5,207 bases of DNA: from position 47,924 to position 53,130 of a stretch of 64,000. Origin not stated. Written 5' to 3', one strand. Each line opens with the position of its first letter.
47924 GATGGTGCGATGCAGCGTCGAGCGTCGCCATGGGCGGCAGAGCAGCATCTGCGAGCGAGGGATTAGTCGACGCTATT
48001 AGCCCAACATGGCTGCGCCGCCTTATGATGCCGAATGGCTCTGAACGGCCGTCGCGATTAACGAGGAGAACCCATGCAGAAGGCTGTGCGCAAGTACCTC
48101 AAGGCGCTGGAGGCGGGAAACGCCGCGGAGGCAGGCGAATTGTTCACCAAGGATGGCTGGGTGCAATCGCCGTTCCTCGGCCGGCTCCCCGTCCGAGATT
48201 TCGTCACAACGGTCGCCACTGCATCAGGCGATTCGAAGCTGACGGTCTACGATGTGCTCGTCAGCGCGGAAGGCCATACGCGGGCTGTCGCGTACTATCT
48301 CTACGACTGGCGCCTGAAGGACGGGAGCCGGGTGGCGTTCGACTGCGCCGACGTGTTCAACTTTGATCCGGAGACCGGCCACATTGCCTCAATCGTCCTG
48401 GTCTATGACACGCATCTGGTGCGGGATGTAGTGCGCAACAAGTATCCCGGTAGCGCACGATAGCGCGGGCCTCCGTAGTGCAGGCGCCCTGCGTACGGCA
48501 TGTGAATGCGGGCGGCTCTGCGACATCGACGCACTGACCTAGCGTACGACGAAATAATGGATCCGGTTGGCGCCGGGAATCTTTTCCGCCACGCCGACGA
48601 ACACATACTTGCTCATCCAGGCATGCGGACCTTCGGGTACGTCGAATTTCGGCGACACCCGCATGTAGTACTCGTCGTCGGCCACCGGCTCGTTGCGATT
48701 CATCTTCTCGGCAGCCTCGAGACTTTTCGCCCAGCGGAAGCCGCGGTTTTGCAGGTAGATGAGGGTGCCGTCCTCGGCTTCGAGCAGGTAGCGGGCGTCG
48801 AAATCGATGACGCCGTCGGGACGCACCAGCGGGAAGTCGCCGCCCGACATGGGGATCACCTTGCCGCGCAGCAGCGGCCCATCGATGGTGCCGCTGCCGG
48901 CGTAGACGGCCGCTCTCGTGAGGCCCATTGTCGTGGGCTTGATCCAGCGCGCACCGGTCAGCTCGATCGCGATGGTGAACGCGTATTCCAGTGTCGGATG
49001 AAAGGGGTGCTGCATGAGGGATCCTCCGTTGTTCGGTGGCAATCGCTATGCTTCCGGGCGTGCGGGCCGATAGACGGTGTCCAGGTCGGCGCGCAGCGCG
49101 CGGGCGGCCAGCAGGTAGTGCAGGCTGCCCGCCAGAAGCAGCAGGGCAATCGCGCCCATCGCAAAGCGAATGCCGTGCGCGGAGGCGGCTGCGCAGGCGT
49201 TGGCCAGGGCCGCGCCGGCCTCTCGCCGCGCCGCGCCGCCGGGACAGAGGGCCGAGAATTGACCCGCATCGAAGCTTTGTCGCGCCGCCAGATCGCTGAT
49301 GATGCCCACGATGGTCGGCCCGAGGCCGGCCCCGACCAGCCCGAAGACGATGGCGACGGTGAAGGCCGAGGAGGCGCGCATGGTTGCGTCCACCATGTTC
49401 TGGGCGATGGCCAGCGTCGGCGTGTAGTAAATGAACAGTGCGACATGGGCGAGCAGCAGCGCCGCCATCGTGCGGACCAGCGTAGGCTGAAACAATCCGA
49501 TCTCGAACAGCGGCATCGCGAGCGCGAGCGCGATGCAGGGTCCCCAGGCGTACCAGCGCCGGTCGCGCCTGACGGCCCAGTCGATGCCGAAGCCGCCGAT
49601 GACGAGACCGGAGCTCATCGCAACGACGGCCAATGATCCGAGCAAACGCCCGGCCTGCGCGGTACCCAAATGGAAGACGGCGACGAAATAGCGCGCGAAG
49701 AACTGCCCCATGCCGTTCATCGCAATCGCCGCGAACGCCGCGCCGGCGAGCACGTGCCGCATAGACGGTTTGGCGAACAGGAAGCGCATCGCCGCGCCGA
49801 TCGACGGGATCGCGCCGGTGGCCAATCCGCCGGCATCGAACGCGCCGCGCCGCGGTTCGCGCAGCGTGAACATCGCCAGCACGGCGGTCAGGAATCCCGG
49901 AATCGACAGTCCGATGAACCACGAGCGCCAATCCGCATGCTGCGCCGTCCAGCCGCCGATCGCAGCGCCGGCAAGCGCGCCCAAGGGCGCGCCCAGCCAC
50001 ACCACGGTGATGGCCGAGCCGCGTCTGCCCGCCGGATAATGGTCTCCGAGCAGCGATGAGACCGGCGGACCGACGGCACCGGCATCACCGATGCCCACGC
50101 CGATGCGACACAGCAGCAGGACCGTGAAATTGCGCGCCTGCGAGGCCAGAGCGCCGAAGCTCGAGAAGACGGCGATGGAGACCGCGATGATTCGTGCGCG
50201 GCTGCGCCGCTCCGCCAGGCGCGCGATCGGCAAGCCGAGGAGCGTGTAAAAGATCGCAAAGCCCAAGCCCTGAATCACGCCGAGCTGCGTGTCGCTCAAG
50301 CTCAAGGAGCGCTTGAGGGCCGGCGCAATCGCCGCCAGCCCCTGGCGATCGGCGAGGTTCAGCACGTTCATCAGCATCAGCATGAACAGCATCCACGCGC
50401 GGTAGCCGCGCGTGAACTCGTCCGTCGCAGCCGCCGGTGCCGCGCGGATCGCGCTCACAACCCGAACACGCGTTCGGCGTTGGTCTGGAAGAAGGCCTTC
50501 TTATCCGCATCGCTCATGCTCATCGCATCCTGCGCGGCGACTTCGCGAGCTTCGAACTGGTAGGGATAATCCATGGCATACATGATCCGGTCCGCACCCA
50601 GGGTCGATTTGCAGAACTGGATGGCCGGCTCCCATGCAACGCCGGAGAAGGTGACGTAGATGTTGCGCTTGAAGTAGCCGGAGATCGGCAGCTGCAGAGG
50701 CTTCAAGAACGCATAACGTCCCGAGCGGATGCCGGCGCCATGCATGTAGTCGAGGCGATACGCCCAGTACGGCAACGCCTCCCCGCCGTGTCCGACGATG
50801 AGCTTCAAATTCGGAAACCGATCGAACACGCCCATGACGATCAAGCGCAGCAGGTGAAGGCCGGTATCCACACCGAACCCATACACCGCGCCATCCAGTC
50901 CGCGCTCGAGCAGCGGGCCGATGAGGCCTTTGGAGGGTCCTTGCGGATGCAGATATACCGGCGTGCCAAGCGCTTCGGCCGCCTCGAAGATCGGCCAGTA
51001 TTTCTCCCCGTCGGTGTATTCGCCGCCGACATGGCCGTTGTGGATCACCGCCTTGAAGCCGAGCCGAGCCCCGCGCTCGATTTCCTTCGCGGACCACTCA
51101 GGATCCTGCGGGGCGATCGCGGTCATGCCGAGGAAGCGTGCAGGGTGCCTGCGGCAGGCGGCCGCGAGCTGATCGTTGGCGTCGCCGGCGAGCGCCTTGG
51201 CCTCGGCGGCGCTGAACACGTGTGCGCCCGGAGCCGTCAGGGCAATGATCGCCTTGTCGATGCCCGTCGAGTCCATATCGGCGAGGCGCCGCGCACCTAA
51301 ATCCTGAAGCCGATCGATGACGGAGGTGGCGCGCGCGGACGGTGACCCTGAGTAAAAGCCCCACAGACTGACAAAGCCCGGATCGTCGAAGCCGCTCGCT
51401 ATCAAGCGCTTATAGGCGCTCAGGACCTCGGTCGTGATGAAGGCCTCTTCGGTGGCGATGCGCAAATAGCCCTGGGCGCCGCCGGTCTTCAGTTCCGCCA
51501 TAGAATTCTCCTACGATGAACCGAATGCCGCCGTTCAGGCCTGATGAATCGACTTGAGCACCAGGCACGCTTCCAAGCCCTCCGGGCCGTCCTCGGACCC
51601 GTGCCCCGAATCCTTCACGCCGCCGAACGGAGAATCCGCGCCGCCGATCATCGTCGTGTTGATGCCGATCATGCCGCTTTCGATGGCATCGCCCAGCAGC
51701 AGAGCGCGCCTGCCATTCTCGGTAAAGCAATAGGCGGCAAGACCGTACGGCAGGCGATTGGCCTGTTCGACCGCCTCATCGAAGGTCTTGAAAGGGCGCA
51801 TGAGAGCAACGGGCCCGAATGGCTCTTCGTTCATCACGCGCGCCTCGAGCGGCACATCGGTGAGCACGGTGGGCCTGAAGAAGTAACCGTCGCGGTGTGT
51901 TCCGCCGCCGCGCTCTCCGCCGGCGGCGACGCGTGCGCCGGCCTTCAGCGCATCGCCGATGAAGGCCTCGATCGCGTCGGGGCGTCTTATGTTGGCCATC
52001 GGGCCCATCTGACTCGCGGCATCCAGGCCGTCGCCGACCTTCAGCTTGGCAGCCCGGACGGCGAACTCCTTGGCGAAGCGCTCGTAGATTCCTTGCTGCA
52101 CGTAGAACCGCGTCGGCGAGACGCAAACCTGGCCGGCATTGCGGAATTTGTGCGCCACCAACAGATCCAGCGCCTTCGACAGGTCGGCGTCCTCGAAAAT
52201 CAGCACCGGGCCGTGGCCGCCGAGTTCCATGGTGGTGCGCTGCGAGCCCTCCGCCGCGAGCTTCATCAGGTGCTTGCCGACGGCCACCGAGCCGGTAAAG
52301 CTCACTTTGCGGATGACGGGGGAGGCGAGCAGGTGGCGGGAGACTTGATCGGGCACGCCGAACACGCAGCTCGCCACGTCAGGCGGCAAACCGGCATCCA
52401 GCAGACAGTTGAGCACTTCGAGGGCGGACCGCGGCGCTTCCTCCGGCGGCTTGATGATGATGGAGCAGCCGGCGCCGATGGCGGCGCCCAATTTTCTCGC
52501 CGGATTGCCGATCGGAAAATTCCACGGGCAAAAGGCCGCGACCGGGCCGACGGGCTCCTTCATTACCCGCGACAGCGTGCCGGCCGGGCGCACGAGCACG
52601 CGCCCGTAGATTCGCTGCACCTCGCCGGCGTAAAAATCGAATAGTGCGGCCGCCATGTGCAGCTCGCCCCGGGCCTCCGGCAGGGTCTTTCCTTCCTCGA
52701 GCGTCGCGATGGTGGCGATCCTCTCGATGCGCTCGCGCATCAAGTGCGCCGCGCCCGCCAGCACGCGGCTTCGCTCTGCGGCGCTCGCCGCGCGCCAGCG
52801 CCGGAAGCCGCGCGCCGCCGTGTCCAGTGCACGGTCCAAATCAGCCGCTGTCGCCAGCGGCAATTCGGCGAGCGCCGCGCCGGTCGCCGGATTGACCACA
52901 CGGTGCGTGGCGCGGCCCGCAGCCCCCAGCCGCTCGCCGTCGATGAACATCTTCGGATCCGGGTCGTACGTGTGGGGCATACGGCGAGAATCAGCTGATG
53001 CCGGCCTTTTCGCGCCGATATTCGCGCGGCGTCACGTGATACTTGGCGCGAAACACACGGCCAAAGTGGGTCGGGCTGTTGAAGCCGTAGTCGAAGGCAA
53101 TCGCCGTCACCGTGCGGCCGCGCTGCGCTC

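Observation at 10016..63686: Near-complete enzyme set for lignin beta-aryl-ether, stilbene and vanillate upper catabolism on a backbone that does not look sphingomonad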

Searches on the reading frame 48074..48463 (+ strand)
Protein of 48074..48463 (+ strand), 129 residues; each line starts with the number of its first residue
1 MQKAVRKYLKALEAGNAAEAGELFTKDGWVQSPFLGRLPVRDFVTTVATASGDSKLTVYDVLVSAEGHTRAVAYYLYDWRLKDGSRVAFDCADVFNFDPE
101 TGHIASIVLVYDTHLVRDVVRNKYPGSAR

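Call 55: search_protein_families(library=pfam, proteins=[window:48074-48463:+], max_evalue=0.01)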
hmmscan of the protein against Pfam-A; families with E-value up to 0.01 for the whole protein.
window:48074-48463:+ (129 aa): 3 families
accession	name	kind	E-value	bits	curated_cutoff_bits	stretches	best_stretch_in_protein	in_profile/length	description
PF12680.13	SnoaL_2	-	1.3e-08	35.8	27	1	5-106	1-101/102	SnoaL-like domain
PF13577.12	SnoaL_4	-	7.2e-05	23.2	24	1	2-118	10-116/126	SnoaL-like domain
PF14534.12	DUF4440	-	0.0062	17.4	25.2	1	3-86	3-87/107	Domain of unknown function (DUF4440)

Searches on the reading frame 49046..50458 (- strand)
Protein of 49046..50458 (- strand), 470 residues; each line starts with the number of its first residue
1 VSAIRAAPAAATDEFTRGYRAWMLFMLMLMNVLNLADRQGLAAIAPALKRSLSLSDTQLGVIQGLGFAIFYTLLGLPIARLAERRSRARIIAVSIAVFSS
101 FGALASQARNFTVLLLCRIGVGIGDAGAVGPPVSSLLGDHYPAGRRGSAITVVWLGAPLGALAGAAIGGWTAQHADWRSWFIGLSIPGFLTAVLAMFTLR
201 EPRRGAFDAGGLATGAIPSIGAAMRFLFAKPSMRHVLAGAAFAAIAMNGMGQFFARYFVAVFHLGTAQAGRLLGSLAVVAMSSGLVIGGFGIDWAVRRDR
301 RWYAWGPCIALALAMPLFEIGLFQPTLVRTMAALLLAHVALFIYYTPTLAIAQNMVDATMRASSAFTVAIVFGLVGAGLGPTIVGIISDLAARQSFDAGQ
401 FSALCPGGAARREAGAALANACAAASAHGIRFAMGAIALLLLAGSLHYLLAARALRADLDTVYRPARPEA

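Call 8: search_protein_families(library=pfam, proteins=[window:49046-50458:-])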
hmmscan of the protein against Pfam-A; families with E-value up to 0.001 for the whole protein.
window:49046-50458:- (470 aa): 2 families
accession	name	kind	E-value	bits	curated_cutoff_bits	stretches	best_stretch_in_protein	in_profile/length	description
PF07690.21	MFS_1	-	6.3e-33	114.6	33.4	1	27-381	1-347/347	Major Facilitator Superfamily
PF03137.26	OATP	-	3.8e-05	22.6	25.8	1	220-294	282-356/545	Organic Anion Transporter Polypeptide (OATP) family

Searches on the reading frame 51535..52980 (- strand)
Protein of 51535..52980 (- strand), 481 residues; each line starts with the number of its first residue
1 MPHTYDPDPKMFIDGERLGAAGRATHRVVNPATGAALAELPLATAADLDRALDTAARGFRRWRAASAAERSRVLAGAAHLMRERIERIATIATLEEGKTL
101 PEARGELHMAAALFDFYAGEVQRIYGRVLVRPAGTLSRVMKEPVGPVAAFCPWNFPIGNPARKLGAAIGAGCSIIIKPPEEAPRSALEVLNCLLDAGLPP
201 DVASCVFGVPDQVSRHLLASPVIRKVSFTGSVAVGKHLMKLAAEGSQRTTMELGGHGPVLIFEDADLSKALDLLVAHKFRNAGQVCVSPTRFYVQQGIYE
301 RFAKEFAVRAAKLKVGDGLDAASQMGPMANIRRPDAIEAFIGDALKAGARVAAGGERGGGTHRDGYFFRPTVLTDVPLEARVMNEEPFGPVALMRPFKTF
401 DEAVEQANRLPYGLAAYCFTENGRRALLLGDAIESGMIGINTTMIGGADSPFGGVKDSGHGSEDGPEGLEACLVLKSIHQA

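Call 8: search_protein_families(library=pfam, proteins=[window:51535-52980:-])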
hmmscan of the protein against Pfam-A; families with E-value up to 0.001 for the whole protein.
window:51535-52980:- (481 aa): 1 family
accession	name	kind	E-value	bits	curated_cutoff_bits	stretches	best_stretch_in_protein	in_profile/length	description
PF00171.27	Aldedh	-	3.1e-148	494.6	23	1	24-478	7-461/461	Aldehyde dehydrogenase family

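Call 52: search_protein_families(library=ncbifam, proteins=[window:51535-52980:-], max_evalue=0.00001)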
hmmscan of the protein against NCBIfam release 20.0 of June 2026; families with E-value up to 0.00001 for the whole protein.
window:51535-52980:- (481 aa): 40 families (the best 25 are shown)
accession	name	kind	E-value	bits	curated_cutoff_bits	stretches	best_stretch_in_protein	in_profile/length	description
TIGR01780.1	SSADH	subfamily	1.2e-134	449.6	646.35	1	28-476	1-448/448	succinate-semialdehyde dehydrogenase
NF008415.0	PRK11241.1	equivalog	3.3e-116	388.8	828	1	11-476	13-476/482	NADP-dependent succinate-semialdehyde dehydrogenase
TIGR01804.1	BADH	equivalog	5.6e-111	371.3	668.6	1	12-470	1-461/467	betaine-aldehyde dehydrogenase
NF009725.0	PRK13252.1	equivalog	1.1e-106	357.1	593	1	9-478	7-477/488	betaine-aldehyde dehydrogenase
NF010000.0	PRK13473.1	subfamily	1.3e-106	357.1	615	1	10-478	4-470/475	aminobutyraldehyde dehydrogenase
TIGR02299.1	HpaE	equivalog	6.5e-103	344.9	638.35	1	11-478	3-474/488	5-carboxymethyl-2-hydroxymuconate semialdehyde dehydrogenase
NF006916.0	PRK09407.1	equivalog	2.9e-98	329.7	521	1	20-471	30-483/526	succinic semialdehyde dehydrogenase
NF045735.1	PaDhStyDPseudo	equivalog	6.8e-96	321.8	850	1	10-478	4-479/483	phenylacetaldehyde dehydrogenase StyD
NF042993.1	AlphKGSA_gudD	equivalog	1.7e-95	320.6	770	1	11-465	6-465/481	alpha-ketoglutaric semialdehyde dehydrogenase GucD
NF052305.1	DioxValDhHalo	equivalog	8.7e-95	318.4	750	1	10-478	6-479/483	2,5-dioxovalerate dehydrogenase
NF045736.1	PaDhStyDRhodo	equivalog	2.5e-91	306.6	800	1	10-472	4-469/479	phenylacetaldehyde dehydrogenase StyD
NF007497.0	PRK10090.1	equivalog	1.2e-88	298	500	1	10-474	8-471/480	aldehyde dehydrogenase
NF040648.1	lactal_redase_Meth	equivalog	2.5e-86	290.5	650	1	11-463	1-445/463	lactaldehyde dehydrogenase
NF050026.1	AcaldDHExaC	equivalog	3e-84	283.4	900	1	10-464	17-477/503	acetaldehyde dehydrogenase ExaC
NF006915.0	PRK09406.1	equivalog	5.8e-84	282.6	730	1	28-474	5-450/457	NADP-dependent succinic semialdehyde dehydrogenase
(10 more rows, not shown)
